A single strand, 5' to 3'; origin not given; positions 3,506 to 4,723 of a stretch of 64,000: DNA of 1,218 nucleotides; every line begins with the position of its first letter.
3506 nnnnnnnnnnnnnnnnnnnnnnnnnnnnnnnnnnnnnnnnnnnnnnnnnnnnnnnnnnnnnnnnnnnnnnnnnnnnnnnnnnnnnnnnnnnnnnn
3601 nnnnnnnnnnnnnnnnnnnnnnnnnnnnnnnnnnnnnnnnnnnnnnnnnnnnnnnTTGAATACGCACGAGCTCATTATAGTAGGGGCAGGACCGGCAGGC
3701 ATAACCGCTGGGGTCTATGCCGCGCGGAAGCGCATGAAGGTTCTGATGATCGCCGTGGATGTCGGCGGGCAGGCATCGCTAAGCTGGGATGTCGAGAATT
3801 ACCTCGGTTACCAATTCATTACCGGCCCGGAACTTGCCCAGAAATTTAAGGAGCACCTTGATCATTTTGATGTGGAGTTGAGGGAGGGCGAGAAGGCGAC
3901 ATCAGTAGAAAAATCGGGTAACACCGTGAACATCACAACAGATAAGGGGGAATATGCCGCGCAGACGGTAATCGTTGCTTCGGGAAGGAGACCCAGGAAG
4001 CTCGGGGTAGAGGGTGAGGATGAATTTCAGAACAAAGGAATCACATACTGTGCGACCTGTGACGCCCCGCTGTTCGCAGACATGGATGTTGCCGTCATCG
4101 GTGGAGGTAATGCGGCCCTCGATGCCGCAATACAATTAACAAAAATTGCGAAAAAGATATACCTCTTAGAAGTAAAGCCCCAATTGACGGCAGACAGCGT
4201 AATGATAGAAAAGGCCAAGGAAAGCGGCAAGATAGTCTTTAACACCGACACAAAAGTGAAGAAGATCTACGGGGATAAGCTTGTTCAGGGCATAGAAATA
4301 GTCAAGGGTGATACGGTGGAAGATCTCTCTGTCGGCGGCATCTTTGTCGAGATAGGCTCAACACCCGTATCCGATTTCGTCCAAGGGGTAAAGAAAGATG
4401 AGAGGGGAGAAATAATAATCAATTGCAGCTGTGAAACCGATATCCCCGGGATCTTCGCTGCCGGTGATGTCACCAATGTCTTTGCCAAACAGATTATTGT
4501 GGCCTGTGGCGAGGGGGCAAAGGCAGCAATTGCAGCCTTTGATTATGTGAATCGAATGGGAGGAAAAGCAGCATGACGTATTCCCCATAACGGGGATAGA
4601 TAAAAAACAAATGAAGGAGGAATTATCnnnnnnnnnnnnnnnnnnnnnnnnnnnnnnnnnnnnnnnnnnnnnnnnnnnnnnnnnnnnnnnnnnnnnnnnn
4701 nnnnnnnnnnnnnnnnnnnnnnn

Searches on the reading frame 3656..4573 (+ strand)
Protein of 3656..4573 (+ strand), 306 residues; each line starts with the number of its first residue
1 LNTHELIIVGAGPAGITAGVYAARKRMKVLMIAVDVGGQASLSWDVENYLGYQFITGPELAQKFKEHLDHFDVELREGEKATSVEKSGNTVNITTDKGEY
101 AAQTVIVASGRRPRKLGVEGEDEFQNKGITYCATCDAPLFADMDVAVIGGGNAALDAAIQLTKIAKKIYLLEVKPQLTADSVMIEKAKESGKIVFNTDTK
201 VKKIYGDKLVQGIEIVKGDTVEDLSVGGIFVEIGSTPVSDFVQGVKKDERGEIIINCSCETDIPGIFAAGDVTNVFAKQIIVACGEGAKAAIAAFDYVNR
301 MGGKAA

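Call 7: search_protein_families(library=pfam, proteins=[window:3656-4573:+])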
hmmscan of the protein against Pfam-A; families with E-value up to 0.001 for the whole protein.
window:3656-4573:+ (306 aa): 11 families
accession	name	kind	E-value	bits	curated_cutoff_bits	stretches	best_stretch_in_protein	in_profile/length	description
PF07992.20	Pyr_redox_2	-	1.5e-43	149.7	26.1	1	5-287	2-291/291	Pyridine nucleotide-disulphide oxidoreductase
PF13738.12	Pyr_redox_3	-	2.7e-27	96.2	30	1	53-270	76-305/305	Pyridine nucleotide-disulphide oxidoreductase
PF00070.33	Pyr_redox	-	3.2e-12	47.2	22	1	145-215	2-79/82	Pyridine nucleotide-disulphide oxidoreductase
PF12831.13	FAD_oxidored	-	3.7e-09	36.8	27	1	6-75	2-74/416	FAD dependent oxidoreductase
PF01946.23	Thi4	-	6.6e-09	35.8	26.2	1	5-39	19-56/235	Thi4 family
PF03486.20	HI0933_like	-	7e-09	35.9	50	0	144-177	2-35/244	HI0933-like protein Rossmann domain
PF00890.30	FAD_binding_2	-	2.6e-08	33.9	20.4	0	144-177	1-34/414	FAD binding domain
PF01134.28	GIDA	-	7.8e-08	32.2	22.1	0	6-39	2-35/391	Glucose inhibited division protein A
PF13450.12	NAD_binding_8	-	3.6e-07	30.8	21.9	1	8-64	1-55/68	NAD(P)-binding Rossmann-like domain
PF01266.30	DAO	-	9.1e-06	25.9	27.9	0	58-110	149-203/353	FAD dependent oxidoreductase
PF05834.18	Lycopene_cycl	-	1.4e-05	24.8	23.4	0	144-177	1-36/380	Lycopene cyclase protein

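Call 35: search_protein_families(library=ncbifam, proteins=[window:3656-4573:+], max_evalue=0.00001)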
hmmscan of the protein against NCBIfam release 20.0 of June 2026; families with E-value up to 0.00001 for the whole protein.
window:3656-4573:+ (306 aa): 57 families (the best 25 are shown)
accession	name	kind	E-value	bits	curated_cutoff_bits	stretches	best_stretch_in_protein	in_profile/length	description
TIGR03140.1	AhpF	equivalog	3e-91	306.5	502.9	1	3-298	212-512/515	alkyl hydroperoxide reductase subunit F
TIGR01292.1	TRX_reduct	equivalog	8.8e-88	294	343.45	1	5-297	2-299/300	thioredoxin-disulfide reductase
TIGR03143.1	AhpF_homolog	hypoth_equivalog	2.1e-68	231.3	687.65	1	4-302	5-312/555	putative alkyl hydroperoxide reductase F subunit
NF007614.0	PRK10262.1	equivalog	1.7e-53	181.8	644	1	5-300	8-316/321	thioredoxin-disulfide reductase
TIGR04018.1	Bthiol_YpdA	hypoth_equivalog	4.5e-22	78.3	339.9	1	64-276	76-292/316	YpdA family putative bacillithiol disulfide reductase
TIGR02053.1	MerA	equivalog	3.4e-19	69.2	454.45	1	61-299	91-333/465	mercury(II) reductase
TIGR01350.1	lipoamide_DH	equivalog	2.7e-18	65.9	408.8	1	86-275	114-311/461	dihydrolipoyl dehydrogenase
NF007123.0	PRK09564.1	equivalog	8.9e-17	60.9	458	2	144-276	151-287/444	CoA-disulfide reductase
NF004945.0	PRK06292.2-3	equivalog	1e-16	60.9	494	1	60-274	93-306/457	dihydrolipoyl dehydrogenase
NF003585.0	PRK05249.1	equivalog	5.5e-16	58.2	465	0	3-39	6-44/464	Si-specific NAD(P)(+) transhydrogenase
TIGR03385.1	CoA_CoA_reduc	equivalog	1e-14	54.2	578.8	1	6-276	2-286/439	CoA-disulfide reductase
NF040505.1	ArsO_flavin_mono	equivalog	4.2e-14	52.7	425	1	68-182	84-200/346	ArsO family NAD(P)H-dependent flavin-containing monooxygenase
NF004943.0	PRK06292.2-1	equivalog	3e-13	49.4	432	1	83-273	110-308/456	dihydrolipoyl dehydrogenase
NF041853.1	hythiocyan_redase_MerA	equivalog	9e-13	47.8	650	1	145-273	163-295/440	hypothiocyanous acid reductase MerA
NF009409.0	PRK12770.1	subfamily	9.2e-13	48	343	1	128-298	159-350/360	putative glutamate synthase subunit beta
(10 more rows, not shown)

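Call 37: search_solved_structures(query=window:3656-4573:+, max_evalue=1e-20)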
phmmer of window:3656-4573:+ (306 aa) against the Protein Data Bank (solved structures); distinct sequences matched with E-value up to 1e-20: 54.
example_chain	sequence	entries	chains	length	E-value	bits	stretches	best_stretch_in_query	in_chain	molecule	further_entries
1fl2_A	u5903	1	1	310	5.4e-66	226.2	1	4-300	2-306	ALKYL HYDROPEROXIDE REDUCTASE SUBUNIT F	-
4o5q_A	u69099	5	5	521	1.2e-65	225.1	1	3-300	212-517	Alkyl hydroperoxide reductase subunit F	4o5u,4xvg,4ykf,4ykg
1hyu_A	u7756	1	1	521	1.5e-64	221.5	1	3-300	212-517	ALKYL HYDROPEROXIDE REDUCTASE SUBUNIT F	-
5uwy_A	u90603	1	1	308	1.5e-63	218.2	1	4-299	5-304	Thioredoxin reductase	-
5mh4_A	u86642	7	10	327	5.4e-60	206.5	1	4-302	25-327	Thioredoxin reductase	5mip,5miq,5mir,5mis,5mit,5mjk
3f8p_A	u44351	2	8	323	4.1e-59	203.6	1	5-304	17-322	Thioredoxin reductase (TrxB-3)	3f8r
3f8d_A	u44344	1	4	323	8.8e-58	199.2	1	5-304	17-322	Thioredoxin reductase (TrxB-3)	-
4zn0_A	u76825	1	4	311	9.5e-58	199.1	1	3-300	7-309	Thioredoxin reductase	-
5uth_A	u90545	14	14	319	4e-56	193.8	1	3-294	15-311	Thioredoxin reductase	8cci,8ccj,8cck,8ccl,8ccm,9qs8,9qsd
7aaw_A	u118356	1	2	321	3.8e-55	190.6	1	4-300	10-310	Thioredoxin reductase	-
3cty_A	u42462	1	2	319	7.6e-54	186.3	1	5-295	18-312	Thioredoxin reductase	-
1cl0_A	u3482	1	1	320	3.1e-53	184.3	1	5-300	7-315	THIOREDOXIN REDUCTASE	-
9xub_A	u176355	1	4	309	3.7e-53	184.1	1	4-295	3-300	Thioredoxin reductase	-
2a87_A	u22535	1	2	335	4.3e-53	183.8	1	4-295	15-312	Thioredoxin reductase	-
1tde_A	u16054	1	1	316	4.8e-53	183.7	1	5-299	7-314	THIOREDOXIN REDUCTASE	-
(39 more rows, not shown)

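Call 51: find_homologous_proteins(query=window:3656-4573:+, max_evalue=1e-30)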
Query window:3656-4573:+ (306 aa): 7997 proteins with E <= 1e-30 among 8000 candidates; the best 120 are listed.
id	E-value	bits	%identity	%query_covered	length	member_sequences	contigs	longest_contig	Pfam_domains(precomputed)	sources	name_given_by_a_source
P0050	3.0e-195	665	100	100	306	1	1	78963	PF01946.24,PF01266.31,PF13450.13,PF00890.31,PF07992.21,PF00070.34,PF13738.13,PF03486.21,PF05834.19,PF01134.29,PF12831.14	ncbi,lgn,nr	ncbi:MAG: FAD-dependent oxidoreductase [Deltaproteobacteria bacterium]|nr:FAD-dependent oxidoreducta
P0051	6.4e-189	644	95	100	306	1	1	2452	PF01946.24,PF01266.31,PF13450.13,PF00890.31,PF07992.21,PF00070.34,PF13738.13,PF03486.21,PF01134.29,PF12831.14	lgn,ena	-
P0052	4.7e-179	612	91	100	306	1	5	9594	PF01946.24,PF13450.13,PF00890.31,PF07992.21,PF00070.34,PF13738.13,PF03486.21,PF01134.29,PF12831.14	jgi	jgi:alkyl hydroperoxide reductase subunit F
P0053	4.7e-177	606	89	100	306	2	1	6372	PF01946.24,PF01266.31,PF13450.13,PF00890.31,PF07992.21,PF00070.34,PF13738.13,PF03486.21,PF05834.19,PF01134.29,PF12831.14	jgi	-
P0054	6.3e-174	595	86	100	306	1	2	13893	PF01946.24,PF13450.13,PF00890.31,PF07992.21,PF00070.34,PF13738.13,PF03486.21,PF05834.19,PF01134.29,PF12831.14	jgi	-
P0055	3.4e-173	593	86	100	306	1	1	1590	PF01946.24,PF01266.31,PF13450.13,PF00890.31,PF07992.21,PF00070.34,PF13738.13,PF03486.21,PF05834.19,PF01134.29,PF12831.14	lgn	-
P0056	1.2e-172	591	88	99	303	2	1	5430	PF01946.24,PF13450.13,PF00890.31,PF07992.21,PF00070.34,PF13738.13,PF03486.21,PF05834.19,PF01134.29,PF12831.14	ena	-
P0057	2.9e-171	587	87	99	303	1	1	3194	PF01946.24,PF13450.13,PF00890.31,PF07992.21,PF00070.34,PF13738.13,PF03486.21,PF05834.19,PF01134.29,PF12831.14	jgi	-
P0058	3.6e-167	573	85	99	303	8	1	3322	PF01946.24,PF01266.31,PF13450.13,PF00890.31,PF07992.21,PF00070.34,PF13738.13,PF03486.21,PF05834.19,PF01134.29,PF12831.14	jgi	-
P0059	5.8e-164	563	83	99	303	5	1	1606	PF01946.24,PF13450.13,PF07992.21,PF00070.34,PF13738.13,PF03486.21,PF01134.29,PF12831.14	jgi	-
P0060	8.6e-164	562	84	97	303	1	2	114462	PF01946.24,PF01266.31,PF13450.13,PF00890.31,PF07992.21,PF00070.34,PF13738.13,PF03486.21,PF01134.29,PF12831.14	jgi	jgi:alkyl hydroperoxide reductase subunit F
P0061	1.4e-163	561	84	98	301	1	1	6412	PF01946.24,PF01266.31,PF13450.13,PF00890.31,PF07992.21,PF00070.34,PF13738.13,PF03486.21,PF01134.29,PF12831.14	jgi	jgi:alkyl hydroperoxide reductase subunit F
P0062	9.4e-163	559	83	99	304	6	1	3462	PF01946.24,PF13450.13,PF00890.31,PF07992.21,PF00070.34,PF13738.13,PF03486.21,PF01134.29,PF12831.14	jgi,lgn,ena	jgi:alkyl hydroperoxide reductase subunit F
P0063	5.8e-160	549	82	98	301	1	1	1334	PF01946.24,PF01266.31,PF13450.13,PF00890.31,PF07992.21,PF00070.34,PF13738.13,PF03486.21,PF05834.19,PF01134.29,PF12831.14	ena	-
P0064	3.6e-158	544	81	98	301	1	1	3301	PF01946.24,PF01266.31,PF13450.13,PF00890.31,PF07992.21,PF00070.34,PF13738.13,PF03486.21,PF05834.19,PF01134.29,PF12831.14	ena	-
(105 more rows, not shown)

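Call 52: find_encoding_contigs(protein=P0050, flank=10000, max_places=3)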
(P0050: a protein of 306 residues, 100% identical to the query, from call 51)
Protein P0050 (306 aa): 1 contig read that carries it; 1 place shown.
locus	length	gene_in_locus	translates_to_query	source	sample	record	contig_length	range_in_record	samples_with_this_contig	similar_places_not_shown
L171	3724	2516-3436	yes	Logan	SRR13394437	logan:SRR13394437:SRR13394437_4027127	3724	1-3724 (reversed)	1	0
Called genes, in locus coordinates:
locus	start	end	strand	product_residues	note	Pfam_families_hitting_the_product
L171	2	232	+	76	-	?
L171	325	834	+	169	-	PF01613:Flavin_Reduct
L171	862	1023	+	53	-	PF00301:Rubredoxin, PF21349:RUBY_RBDX (faint)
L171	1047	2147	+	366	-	PF00753:Lactamase_B, PF19583:ODP, PF00258:Flavodoxin_1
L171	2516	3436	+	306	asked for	PF00890:FAD_binding_2 (faint), PF01134:GIDA (faint), PF01266:DAO (faint), PF01946:Thi4 (faint), PF07992:Pyr_redox_2, PF12831:FAD_oxidored (weak), PF13738:Pyr_redox_3, PF00070:Pyr_redox, +3 more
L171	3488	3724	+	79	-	?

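Call 54: list_cluster_members(proteins=[P0050, window:3454-3615:+, window:3454-3615:+, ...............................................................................])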
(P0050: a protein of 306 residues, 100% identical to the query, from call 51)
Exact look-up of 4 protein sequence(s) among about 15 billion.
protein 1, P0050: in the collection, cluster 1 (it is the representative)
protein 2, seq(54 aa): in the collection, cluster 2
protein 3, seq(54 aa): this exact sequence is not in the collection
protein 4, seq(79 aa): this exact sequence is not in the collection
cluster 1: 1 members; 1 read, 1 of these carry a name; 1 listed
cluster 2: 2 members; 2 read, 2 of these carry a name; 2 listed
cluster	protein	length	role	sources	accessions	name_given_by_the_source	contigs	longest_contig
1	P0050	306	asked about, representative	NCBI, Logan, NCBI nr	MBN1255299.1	MAG: FAD-dependent oxidoreductase [Deltaproteobacteria bacterium] | FAD-dependent oxidoreductase [Deltaproteobacteria bacterium]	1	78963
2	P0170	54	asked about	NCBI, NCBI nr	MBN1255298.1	MAG: hypothetical protein JXA50_08505 [Deltaproteobacteria bacterium] | hypothetical protein [Deltaproteobacteria bacterium]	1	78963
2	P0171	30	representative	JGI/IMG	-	glutaredoxin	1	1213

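Call 57: search_solved_structures(query=window:3656-4573:+, max_evalue=1e-60, show_alignments=2)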
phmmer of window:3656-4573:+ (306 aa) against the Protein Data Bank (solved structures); distinct sequences matched with E-value up to 1e-60: 4.
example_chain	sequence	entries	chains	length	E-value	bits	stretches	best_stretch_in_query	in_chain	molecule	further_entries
1fl2_A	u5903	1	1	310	5.4e-66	226.2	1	4-300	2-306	ALKYL HYDROPEROXIDE REDUCTASE SUBUNIT F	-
4o5q_A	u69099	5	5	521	1.2e-65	225.1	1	3-300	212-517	Alkyl hydroperoxide reductase subunit F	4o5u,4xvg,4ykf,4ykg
1hyu_A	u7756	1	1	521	1.5e-64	221.5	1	3-300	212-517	ALKYL HYDROPEROXIDE REDUCTASE SUBUNIT F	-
5uwy_A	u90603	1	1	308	1.5e-63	218.2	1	4-299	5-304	Thioredoxin reductase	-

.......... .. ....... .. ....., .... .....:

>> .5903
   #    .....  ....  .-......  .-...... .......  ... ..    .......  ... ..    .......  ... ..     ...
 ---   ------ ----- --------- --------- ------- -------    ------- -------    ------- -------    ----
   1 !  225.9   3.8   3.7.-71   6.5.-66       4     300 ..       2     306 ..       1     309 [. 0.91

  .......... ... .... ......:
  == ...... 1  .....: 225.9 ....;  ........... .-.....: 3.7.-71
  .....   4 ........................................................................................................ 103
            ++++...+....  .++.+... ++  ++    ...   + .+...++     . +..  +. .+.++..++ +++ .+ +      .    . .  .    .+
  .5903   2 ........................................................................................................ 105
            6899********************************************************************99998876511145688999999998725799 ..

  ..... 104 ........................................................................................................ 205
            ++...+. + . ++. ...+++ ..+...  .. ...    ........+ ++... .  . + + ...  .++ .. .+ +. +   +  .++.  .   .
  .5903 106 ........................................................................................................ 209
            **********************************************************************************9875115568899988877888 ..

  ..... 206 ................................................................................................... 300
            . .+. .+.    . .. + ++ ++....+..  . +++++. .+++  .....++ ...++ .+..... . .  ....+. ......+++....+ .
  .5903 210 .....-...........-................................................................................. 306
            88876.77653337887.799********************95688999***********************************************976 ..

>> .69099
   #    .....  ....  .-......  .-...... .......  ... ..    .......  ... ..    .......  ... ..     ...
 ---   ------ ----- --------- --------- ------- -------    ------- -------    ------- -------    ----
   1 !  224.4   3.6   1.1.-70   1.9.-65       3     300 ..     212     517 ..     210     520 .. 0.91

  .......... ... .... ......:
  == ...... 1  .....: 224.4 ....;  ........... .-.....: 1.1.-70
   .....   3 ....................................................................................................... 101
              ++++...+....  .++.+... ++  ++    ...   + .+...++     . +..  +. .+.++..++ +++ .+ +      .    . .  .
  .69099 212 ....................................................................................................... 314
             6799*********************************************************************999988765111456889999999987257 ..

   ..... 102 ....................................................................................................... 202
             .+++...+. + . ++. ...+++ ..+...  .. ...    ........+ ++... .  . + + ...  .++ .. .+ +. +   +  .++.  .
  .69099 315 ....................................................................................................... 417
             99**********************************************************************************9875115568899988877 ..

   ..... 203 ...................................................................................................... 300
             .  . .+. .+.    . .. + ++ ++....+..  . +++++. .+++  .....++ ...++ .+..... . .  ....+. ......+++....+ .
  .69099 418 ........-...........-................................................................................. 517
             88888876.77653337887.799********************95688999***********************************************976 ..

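Call 58: find_encoding_contigs(protein=P0052, flank=10000, max_places=3)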
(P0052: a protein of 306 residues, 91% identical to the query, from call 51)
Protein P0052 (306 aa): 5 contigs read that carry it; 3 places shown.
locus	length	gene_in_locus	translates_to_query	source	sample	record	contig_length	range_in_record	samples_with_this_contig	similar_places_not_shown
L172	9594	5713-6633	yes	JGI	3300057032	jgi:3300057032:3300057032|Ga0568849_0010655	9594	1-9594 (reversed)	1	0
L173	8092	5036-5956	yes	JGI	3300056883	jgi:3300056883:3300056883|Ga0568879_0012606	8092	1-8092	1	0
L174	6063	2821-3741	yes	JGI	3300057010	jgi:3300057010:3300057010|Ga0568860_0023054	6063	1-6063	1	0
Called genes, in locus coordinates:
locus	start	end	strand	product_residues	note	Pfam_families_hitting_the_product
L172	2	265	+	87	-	?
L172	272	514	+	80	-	-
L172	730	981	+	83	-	PF00578:AhpC-TSA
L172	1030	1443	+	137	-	PF00578:AhpC-TSA, PF08534:Redoxin (weak), PF10417:1-cysPrx_C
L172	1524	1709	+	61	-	PF24460:DUF7575 (faint)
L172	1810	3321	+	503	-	PF00199:Catalase, PF06628:Catalase-rel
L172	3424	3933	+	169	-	PF01613:Flavin_Reduct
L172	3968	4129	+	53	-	PF00301:Rubredoxin, PF21349:RUBY_RBDX (faint)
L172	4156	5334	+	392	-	PF00753:Lactamase_B, PF19583:ODP, PF00258:Flavodoxin_1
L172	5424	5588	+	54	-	PF00462:Glutaredoxin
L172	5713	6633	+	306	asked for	PF00890:FAD_binding_2 (faint), PF01134:GIDA (faint), PF01946:Thi4 (faint), PF03486:HI0933_like (faint), PF07992:Pyr_redox_2, PF12831:FAD_oxidored (weak), PF13738:Pyr_redox_3, PF00070:Pyr_redox, +1 more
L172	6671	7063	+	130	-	PF06397:Desulfoferrod_N, PF01880:Desulfoferrodox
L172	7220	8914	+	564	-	PF01558:POR, PF01855:POR_N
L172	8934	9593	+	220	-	?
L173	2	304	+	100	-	?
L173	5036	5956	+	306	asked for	PF00890:FAD_binding_2 (faint), PF01134:GIDA (faint), PF01946:Thi4 (faint), PF03486:HI0933_like (faint), PF07992:Pyr_redox_2, PF12831:FAD_oxidored (weak), PF13738:Pyr_redox_3, PF00070:Pyr_redox, +1 more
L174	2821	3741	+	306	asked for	PF00890:FAD_binding_2 (faint), PF01134:GIDA (faint), PF01946:Thi4 (faint), PF03486:HI0933_like (faint), PF07992:Pyr_redox_2, PF12831:FAD_oxidored (weak), PF13738:Pyr_redox_3, PF00070:Pyr_redox, +1 more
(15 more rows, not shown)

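Call 59: find_encoding_contigs(protein=P0051, flank=5000, max_places=2)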
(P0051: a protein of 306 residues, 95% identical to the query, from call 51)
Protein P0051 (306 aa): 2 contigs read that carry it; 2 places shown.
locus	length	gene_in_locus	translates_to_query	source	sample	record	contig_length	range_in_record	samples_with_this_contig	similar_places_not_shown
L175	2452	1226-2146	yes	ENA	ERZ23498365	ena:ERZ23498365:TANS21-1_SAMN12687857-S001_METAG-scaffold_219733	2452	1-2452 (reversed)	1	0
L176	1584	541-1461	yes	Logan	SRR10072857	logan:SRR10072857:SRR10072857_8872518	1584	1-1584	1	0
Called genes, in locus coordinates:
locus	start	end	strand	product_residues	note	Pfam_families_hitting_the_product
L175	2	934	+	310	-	?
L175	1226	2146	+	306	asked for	PF00890:FAD_binding_2 (faint), PF01134:GIDA (faint), PF01266:DAO (faint), PF01946:Thi4 (faint), PF07992:Pyr_redox_2, PF12831:FAD_oxidored (weak), PF13738:Pyr_redox_3, PF00070:Pyr_redox, +2 more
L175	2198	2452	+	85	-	?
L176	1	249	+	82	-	?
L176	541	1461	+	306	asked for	PF00890:FAD_binding_2 (faint), PF01134:GIDA (faint), PF01266:DAO (faint), PF01946:Thi4 (faint), PF07992:Pyr_redox_2, PF12831:FAD_oxidored (weak), PF13738:Pyr_redox_3, PF00070:Pyr_redox, +2 more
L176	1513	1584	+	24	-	?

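Call 60: find_encoding_contigs(protein=P0053, flank=8000, max_places=2)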
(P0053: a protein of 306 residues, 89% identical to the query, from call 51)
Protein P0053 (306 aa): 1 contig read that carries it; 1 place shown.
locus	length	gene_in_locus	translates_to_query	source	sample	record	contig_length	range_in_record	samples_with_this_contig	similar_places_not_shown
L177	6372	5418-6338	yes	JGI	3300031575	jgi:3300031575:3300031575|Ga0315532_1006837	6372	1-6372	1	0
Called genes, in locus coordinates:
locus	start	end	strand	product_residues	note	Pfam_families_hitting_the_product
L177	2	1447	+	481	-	?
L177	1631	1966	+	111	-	-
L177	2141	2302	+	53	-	PF00301:Rubredoxin, PF21349:RUBY_RBDX (faint)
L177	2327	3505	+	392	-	PF00753:Lactamase_B, PF19583:ODP, PF00258:Flavodoxin_1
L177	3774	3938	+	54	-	PF00462:Glutaredoxin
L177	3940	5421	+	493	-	PF13435:Cytochrome_C554 (faint), PF14522:Cytochrome_C7 (faint), PF14537:Cytochrom_c3_2 (faint), PF22113:Mtrc-MtrF_II-IV_dom (faint), PF13447:Multi-haem_cyto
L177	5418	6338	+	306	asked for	PF00890:FAD_binding_2 (faint), PF01134:GIDA (faint), PF01266:DAO (faint), PF01946:Thi4 (faint), PF03486:HI0933_like (faint), PF07992:Pyr_redox_2, PF13738:Pyr_redox_3, PF00070:Pyr_redox (weak), +3 more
